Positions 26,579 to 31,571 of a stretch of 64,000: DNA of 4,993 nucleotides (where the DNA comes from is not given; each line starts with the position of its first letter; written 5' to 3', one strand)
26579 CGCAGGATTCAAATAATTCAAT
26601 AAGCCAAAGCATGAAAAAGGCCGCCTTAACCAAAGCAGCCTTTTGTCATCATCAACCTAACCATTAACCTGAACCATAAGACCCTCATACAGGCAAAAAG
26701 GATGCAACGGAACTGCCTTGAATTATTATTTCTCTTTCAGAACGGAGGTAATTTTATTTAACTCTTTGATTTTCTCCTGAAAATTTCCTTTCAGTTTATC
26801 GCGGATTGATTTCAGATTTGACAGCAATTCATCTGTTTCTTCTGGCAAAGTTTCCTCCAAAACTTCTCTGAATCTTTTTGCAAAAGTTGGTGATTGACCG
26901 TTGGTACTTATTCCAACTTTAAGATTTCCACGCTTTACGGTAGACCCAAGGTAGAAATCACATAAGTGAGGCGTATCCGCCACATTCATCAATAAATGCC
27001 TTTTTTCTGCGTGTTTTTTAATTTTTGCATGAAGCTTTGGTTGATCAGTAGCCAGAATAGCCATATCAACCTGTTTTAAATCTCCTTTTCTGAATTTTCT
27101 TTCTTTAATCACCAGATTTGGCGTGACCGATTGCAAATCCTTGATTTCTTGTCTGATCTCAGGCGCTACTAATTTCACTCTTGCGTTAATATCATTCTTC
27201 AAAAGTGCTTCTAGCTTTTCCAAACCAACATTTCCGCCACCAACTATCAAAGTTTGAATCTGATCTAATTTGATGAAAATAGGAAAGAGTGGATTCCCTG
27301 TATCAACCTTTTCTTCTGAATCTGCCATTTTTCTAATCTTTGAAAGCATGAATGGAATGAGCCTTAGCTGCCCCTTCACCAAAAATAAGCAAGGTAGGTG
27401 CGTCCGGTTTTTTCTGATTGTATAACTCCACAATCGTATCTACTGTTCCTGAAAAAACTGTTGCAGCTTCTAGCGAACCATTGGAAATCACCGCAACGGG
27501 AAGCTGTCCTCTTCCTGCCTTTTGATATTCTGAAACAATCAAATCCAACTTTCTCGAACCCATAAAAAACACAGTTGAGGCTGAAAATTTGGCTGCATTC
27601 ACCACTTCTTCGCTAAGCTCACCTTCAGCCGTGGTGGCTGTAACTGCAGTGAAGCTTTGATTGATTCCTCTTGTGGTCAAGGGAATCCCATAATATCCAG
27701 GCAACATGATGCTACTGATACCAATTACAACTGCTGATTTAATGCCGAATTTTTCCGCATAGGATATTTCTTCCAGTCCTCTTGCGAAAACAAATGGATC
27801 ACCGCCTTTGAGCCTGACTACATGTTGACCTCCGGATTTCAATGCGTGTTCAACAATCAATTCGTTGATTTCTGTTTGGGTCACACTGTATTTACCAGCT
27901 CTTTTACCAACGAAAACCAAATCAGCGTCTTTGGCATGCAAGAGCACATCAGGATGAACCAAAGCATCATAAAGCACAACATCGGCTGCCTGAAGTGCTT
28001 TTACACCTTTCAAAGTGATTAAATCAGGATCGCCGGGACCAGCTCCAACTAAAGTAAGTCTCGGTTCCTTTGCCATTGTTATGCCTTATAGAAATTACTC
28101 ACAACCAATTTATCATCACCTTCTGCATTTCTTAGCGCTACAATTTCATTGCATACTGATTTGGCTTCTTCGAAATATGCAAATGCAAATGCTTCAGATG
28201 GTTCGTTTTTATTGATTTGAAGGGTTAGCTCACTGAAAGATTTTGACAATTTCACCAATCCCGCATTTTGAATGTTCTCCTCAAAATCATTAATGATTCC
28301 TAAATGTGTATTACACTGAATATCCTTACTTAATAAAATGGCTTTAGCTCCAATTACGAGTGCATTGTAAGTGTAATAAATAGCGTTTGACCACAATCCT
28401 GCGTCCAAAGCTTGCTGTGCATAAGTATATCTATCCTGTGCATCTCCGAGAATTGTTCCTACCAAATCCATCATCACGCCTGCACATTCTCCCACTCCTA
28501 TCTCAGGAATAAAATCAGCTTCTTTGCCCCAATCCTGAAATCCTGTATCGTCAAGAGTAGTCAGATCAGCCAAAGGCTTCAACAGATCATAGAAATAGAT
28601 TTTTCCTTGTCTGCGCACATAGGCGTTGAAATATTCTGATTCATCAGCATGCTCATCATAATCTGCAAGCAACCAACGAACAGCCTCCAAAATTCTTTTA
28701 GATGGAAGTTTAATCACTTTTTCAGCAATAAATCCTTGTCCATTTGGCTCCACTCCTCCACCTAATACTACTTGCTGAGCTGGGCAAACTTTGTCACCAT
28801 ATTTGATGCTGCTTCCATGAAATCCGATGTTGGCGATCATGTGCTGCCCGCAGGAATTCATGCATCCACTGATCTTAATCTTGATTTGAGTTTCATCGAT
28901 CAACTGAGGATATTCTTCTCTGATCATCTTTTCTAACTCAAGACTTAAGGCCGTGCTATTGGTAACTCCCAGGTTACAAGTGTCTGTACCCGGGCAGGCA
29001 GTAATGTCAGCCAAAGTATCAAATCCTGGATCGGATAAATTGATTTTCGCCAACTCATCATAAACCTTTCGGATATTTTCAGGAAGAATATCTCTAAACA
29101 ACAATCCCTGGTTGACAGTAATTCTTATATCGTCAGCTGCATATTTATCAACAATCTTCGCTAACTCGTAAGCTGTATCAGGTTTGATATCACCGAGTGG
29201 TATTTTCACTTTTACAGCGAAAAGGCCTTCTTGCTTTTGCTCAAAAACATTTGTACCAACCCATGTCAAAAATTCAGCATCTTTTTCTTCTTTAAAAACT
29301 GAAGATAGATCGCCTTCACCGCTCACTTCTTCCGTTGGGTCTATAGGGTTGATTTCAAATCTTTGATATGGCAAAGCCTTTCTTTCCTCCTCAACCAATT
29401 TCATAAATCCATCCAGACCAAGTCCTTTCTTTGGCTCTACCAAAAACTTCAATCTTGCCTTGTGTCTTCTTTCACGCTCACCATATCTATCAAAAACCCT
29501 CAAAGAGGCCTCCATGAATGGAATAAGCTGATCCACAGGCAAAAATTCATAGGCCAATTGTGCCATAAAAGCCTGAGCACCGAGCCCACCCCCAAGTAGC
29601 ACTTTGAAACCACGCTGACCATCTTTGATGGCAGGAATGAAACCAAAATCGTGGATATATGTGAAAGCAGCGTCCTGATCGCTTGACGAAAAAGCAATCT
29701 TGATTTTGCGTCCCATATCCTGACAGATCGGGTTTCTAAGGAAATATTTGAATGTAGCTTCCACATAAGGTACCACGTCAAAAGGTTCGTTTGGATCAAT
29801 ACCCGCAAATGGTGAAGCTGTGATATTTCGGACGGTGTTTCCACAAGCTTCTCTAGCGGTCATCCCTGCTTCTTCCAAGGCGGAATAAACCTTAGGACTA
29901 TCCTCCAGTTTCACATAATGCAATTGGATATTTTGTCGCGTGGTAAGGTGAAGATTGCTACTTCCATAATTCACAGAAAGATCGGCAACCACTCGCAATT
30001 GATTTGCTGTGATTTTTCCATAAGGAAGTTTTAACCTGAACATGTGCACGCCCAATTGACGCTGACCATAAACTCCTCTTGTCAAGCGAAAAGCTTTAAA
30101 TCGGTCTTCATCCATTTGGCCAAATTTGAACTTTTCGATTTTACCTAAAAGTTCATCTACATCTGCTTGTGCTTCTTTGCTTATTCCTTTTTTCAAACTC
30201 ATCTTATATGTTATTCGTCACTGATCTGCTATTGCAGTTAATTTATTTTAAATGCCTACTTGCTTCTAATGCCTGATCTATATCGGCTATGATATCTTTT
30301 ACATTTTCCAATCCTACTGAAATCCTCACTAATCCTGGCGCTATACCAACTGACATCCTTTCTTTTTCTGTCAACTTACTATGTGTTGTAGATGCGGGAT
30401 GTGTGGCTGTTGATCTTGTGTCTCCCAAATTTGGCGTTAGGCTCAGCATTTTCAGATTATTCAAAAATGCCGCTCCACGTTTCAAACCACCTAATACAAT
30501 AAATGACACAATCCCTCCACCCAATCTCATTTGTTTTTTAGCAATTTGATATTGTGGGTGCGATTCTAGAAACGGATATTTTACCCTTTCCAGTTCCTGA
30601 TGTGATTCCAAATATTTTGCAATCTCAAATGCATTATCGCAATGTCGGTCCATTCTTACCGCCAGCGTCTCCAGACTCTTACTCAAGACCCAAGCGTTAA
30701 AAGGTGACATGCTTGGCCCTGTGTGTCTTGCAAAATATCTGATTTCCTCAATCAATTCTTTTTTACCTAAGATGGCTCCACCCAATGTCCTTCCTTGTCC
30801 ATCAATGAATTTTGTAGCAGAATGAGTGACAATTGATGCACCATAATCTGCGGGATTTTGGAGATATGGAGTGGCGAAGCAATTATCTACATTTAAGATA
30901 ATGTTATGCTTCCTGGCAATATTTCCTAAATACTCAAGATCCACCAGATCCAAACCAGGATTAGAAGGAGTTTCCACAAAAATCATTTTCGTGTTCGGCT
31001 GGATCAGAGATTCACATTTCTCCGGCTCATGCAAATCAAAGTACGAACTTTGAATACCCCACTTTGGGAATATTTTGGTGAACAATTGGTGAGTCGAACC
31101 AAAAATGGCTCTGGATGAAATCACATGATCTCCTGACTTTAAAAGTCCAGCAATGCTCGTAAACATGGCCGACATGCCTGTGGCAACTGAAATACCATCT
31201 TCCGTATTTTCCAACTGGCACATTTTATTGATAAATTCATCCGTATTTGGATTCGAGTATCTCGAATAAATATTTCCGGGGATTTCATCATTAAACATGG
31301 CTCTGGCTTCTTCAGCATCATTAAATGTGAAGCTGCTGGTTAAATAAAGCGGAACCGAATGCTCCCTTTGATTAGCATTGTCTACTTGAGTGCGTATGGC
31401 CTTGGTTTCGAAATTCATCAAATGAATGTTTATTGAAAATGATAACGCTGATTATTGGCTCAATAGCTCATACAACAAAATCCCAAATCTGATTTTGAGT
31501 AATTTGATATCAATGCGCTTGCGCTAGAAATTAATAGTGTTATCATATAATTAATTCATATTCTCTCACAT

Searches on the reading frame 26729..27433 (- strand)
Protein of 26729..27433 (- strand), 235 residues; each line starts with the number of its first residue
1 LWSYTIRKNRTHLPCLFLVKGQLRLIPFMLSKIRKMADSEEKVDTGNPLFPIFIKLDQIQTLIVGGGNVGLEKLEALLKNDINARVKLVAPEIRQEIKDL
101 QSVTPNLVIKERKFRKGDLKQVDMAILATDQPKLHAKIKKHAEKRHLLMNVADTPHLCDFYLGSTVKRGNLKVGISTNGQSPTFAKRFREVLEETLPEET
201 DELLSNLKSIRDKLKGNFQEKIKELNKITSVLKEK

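Call 76: search_protein_families(library=pfam, proteins=[window:26729-27433:-], max_evalue=0.0001)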
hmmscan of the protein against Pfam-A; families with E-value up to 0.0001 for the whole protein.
window:26729-27433:- (235 aa): 2 families
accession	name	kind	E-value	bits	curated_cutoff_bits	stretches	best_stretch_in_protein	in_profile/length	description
PF13241.12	NAD_binding_7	-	7.6e-27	94.4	22.1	1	52-164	1-104/104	Putative NAD(P)-binding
PF14824.11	Sirohm_synth_M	-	7.8e-10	38.5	25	1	168-194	1-27/28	Sirohaem biosynthesis protein central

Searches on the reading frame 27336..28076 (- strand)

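Call 76: search_protein_families(library=pfam, proteins=[window:27336-28076:-], max_evalue=0.0001)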
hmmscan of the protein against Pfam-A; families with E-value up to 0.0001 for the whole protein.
window:27336-28076:- (247 aa): 1 family
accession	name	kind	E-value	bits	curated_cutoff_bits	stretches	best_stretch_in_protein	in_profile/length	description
PF00590.25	TP_methylase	-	6.4e-38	131.3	27.8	1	6-215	1-211/212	Tetrapyrrole (Corrin/Porphyrin) Methylases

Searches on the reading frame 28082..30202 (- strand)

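Call 78: search_protein_families(library=pfam, proteins=[window:28082-30202:-], max_evalue=0.00001)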
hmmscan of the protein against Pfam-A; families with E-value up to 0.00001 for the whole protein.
window:28082-30202:- (707 aa): 2 families
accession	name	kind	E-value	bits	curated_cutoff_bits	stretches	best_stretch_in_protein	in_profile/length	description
PF01077.27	NIR_SIR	-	3.4e-40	137.5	27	2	120-273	1-153/158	Nitrite and sulphite reductase 4Fe-4S domain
PF03460.22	NIR_SIR_ferr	-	3.8e-40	135.9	24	2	45-112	1-69/69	Nitrite/Sulfite reductase ferredoxin-like half domain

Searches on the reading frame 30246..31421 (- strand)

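Call 78: search_protein_families(library=pfam, proteins=[window:30246-31421:-], max_evalue=0.00001)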
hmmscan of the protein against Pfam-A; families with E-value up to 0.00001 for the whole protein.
window:30246-31421:- (392 aa): 2 families
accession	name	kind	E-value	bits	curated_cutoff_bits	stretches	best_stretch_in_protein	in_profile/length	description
PF01053.26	Cys_Met_Meta_PP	-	3e-129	431.3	27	1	5-386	1-381/381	Cys/Met metabolism PLP-dependent enzyme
PF00155.27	Aminotran_1_2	-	2.6e-07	30.6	19.7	1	39-233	22-247/361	Aminotransferase class I and II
